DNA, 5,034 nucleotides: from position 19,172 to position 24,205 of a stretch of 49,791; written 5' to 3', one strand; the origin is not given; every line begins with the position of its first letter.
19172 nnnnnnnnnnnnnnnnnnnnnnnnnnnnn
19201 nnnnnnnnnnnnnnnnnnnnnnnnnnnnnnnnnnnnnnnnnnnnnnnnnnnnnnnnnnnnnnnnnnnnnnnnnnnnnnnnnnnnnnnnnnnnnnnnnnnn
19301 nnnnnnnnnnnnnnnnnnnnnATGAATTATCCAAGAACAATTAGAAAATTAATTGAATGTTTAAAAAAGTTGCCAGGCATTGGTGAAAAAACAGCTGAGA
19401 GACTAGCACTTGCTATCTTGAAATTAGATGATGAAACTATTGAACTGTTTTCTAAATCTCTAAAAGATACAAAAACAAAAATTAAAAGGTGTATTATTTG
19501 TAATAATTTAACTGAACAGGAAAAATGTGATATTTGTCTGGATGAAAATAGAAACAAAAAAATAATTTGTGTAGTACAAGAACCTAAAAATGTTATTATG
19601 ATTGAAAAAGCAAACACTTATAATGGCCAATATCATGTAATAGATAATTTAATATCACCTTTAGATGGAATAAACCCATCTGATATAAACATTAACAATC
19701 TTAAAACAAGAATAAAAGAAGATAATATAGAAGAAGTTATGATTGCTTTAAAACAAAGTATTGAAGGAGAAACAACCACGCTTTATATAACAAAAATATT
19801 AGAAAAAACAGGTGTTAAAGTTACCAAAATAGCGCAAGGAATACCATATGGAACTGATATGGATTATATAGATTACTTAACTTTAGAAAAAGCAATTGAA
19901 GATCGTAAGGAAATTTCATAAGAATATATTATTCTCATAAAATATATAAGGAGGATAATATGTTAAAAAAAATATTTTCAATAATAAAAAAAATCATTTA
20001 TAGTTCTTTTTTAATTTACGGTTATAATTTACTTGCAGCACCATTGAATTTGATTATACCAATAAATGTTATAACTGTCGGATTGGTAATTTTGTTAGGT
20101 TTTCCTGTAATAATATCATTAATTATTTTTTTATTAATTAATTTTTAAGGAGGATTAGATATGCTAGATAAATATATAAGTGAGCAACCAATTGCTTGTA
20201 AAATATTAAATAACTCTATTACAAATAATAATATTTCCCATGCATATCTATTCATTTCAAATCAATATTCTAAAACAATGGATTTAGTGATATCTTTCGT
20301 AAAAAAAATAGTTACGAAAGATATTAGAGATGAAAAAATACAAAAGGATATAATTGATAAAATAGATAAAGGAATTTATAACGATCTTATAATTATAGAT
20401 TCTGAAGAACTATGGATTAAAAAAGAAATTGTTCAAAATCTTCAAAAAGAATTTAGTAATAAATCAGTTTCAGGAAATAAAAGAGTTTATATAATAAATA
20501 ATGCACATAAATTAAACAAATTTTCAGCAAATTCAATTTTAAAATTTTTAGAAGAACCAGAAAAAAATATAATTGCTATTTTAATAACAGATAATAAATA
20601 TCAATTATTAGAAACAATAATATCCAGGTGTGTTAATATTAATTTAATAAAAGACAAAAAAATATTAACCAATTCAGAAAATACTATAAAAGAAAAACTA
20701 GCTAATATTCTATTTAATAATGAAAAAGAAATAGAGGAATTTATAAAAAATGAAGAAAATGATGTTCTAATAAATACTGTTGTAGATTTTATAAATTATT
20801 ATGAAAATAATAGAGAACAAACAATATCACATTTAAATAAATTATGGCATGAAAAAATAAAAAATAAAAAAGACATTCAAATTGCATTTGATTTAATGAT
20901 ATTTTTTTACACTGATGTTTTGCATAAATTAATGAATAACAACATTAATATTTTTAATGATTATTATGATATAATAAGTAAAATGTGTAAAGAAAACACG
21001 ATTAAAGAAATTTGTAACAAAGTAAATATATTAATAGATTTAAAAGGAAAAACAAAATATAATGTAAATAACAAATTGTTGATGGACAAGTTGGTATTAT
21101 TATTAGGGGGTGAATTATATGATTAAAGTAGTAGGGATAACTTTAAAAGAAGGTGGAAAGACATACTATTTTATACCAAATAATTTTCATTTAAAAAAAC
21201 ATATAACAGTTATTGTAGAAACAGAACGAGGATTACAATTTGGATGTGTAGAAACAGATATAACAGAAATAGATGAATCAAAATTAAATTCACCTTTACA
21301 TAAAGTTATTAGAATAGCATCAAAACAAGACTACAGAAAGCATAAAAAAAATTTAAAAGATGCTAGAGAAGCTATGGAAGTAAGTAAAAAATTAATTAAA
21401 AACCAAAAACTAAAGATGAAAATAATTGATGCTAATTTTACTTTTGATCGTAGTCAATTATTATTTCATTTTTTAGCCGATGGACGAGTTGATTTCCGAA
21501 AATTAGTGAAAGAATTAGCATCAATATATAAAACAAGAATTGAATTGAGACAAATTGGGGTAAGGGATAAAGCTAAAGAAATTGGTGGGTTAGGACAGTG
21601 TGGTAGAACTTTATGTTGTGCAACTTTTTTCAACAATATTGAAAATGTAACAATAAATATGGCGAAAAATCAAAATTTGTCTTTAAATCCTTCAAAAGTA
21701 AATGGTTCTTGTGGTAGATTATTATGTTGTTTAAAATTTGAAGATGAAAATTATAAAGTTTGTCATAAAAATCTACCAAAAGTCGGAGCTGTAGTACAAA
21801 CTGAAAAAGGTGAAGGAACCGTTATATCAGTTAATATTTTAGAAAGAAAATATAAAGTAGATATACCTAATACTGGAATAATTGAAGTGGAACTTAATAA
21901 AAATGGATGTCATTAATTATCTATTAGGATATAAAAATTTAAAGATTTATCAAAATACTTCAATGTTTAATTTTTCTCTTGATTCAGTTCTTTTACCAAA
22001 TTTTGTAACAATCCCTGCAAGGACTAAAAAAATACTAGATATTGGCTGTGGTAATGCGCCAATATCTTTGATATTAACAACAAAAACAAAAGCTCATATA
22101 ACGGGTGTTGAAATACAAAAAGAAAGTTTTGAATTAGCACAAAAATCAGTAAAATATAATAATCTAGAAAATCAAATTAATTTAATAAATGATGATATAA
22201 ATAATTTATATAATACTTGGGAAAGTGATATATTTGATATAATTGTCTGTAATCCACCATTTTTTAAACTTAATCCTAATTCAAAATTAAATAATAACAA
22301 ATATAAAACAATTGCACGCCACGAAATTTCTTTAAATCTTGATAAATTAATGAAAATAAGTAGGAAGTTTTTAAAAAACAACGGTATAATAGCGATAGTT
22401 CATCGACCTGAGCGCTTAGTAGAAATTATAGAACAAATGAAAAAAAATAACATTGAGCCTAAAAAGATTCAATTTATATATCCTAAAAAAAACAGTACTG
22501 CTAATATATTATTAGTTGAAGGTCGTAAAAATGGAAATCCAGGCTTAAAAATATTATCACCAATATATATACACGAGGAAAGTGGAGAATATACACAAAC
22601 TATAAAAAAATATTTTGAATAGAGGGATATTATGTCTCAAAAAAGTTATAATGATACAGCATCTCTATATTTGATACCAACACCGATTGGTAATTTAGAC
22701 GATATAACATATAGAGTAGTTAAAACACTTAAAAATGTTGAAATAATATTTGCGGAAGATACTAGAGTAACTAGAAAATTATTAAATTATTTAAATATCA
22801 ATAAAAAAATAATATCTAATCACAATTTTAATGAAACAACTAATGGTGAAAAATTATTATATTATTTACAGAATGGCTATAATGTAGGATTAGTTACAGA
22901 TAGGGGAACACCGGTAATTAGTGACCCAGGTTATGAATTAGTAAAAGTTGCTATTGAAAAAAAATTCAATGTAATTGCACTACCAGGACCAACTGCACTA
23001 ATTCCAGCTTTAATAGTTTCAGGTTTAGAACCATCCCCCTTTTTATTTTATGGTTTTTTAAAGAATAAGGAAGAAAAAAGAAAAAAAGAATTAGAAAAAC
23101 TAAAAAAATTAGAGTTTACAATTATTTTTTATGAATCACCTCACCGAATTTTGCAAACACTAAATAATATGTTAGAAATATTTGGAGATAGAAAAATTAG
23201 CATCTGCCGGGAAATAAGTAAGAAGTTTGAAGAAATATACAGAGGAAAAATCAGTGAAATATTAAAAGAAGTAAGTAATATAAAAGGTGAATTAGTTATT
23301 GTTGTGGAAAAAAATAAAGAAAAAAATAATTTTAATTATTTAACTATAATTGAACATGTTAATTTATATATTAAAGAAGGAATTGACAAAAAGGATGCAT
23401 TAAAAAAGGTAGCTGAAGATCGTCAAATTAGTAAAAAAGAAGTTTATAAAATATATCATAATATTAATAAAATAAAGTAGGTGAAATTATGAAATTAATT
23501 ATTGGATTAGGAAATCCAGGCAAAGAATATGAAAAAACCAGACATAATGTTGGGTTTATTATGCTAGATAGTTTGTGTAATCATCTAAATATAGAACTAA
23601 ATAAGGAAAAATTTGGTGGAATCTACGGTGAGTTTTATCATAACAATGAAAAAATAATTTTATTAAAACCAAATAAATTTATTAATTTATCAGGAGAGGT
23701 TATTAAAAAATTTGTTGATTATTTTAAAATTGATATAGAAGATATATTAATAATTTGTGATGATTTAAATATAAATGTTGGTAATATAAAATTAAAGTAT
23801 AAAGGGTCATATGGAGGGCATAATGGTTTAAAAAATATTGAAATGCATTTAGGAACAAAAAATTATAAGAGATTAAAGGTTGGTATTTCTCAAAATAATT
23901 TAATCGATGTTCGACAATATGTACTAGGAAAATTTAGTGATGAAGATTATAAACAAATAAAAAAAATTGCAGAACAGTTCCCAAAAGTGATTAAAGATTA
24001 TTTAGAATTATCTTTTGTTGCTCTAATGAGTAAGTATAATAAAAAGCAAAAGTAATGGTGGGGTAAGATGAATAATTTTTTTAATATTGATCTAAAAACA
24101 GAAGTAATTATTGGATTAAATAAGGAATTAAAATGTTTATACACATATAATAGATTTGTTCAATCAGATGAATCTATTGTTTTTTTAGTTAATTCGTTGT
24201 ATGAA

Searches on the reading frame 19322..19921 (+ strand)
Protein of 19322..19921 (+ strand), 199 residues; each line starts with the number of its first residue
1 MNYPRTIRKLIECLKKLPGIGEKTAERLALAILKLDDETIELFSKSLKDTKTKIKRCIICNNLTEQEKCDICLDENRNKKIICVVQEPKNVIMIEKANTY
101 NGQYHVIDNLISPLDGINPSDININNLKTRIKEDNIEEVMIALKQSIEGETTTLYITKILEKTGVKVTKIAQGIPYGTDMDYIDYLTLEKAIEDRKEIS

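Call 9: search_protein_families(library=pfam, proteins=[window:19322-19921:+])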
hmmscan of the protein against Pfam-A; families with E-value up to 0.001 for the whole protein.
window:19322-19921:+ (199 aa): 6 families
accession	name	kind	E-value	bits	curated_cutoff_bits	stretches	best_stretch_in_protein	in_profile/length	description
PF13662.12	Toprim_4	-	8.4e-20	71.2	25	1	81-171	2-85/85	Toprim domain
PF21176.3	RecR_HhH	-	7e-13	48.6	27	1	7-49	1-43/45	RecR, helix-hairpin-helix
PF02132.21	RecR_ZnF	-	1.1e-06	28.7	22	1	54-74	1-21/21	RecR, Cys4-zinc finger domain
PF21175.2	RecR_C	-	7.6e-06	25.7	22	1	173-196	1-24/24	RecR, C-terminal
PF01751.28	Toprim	-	2.4e-05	24.9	23.1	1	82-168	2-94/96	Toprim domain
PF00633.29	HHH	-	0.00025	21.2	24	1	14-28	13-27/30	Helix-hairpin-helix motif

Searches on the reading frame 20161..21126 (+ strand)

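Call 52: search_protein_families(library=pfam, proteins=[window:20161-21126:+], max_evalue=0.00001)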
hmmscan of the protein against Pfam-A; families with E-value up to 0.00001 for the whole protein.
window:20161-21126:+ (321 aa): 1 family
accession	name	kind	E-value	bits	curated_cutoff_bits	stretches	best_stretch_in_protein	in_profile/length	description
PF13177.12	DNA_pol3_delta2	-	4.5e-39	134.4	27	1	9-163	2-158/161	DNA polymerase III, delta subunit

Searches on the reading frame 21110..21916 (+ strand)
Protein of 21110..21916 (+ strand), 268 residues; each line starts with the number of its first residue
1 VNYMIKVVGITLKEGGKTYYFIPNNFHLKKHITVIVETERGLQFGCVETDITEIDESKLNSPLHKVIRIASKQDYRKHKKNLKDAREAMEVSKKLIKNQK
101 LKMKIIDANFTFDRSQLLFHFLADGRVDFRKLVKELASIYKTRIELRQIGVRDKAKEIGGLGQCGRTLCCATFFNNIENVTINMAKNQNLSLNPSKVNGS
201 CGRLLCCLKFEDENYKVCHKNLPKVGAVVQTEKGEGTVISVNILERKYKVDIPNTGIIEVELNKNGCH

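Call 52: search_protein_families(library=pfam, proteins=[window:21110-21916:+], max_evalue=0.00001)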
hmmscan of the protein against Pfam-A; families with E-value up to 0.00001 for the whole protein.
window:21110-21916:+ (268 aa): 1 family
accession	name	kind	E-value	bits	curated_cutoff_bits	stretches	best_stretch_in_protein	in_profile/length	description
PF04468.17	PSP1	-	2.7e-31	108.2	27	1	65-149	2-86/86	PSP1 C-terminal conserved region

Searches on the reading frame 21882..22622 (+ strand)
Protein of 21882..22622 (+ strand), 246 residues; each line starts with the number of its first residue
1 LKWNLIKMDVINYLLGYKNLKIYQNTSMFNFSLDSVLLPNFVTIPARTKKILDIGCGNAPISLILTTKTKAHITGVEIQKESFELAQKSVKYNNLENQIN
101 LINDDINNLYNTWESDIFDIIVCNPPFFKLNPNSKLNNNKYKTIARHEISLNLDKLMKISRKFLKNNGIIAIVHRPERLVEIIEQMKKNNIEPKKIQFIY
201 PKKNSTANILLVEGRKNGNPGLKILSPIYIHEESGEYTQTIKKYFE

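Call 52: search_protein_families(library=pfam, proteins=[window:21882-22622:+], max_evalue=0.00001)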
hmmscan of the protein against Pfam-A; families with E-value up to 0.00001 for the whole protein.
window:21882-22622:+ (246 aa): 8 families
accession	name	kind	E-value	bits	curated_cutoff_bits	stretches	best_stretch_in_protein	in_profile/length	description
PF05175.20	MTS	-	1.3e-16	61.1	23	1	36-130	22-111/170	Methyltransferase small domain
PF13847.12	Methyltransf_31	-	9.4e-16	58.3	27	1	49-191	5-127/145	Methyltransferase domain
PF13649.12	Methyltransf_25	-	3.5e-10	40.9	27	1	51-127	1-74/97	Methyltransferase domain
PF05971.18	Methyltransf_10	-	7.2e-10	39.1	23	1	43-147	99-208/299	RNA methyltransferase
PF08241.18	Methyltransf_11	-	5.7e-07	30.5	21.2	1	52-127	1-70/95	Methyltransferase domain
PF06325.19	PrmA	-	2.1e-06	27.9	22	1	47-124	161-233/296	Ribosomal protein L11 methyltransferase (PrmA)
PF02384.22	N6_Mtase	-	4e-06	26.8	20.4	1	50-181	49-190/311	N-6 DNA Methylase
PF09445.16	Methyltransf_15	-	6.4e-06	26.3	22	0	49-211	2-159/165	RNA cap guanine-N2 methyltransferase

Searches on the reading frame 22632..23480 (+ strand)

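Call 52: search_protein_families(library=pfam, proteins=[window:22632-23480:+], max_evalue=0.00001)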
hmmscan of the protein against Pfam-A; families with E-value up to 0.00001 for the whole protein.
window:22632-23480:+ (282 aa): 1 family
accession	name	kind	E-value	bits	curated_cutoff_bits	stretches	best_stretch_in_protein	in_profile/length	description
PF00590.25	TP_methylase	-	1.9e-28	100.3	27.8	1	12-210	2-211/212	Tetrapyrrole (Corrin/Porphyrin) Methylases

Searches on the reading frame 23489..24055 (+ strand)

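Call 52: search_protein_families(library=pfam, proteins=[window:23489-24055:+], max_evalue=0.00001)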
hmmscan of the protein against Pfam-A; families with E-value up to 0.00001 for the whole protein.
window:23489-24055:+ (188 aa): 1 family
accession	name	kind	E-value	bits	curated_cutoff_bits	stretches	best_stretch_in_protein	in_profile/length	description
PF01195.25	Pept_tRNA_hydro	-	3e-61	206.9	27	1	3-184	1-183/183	Peptidyl-tRNA hydrolase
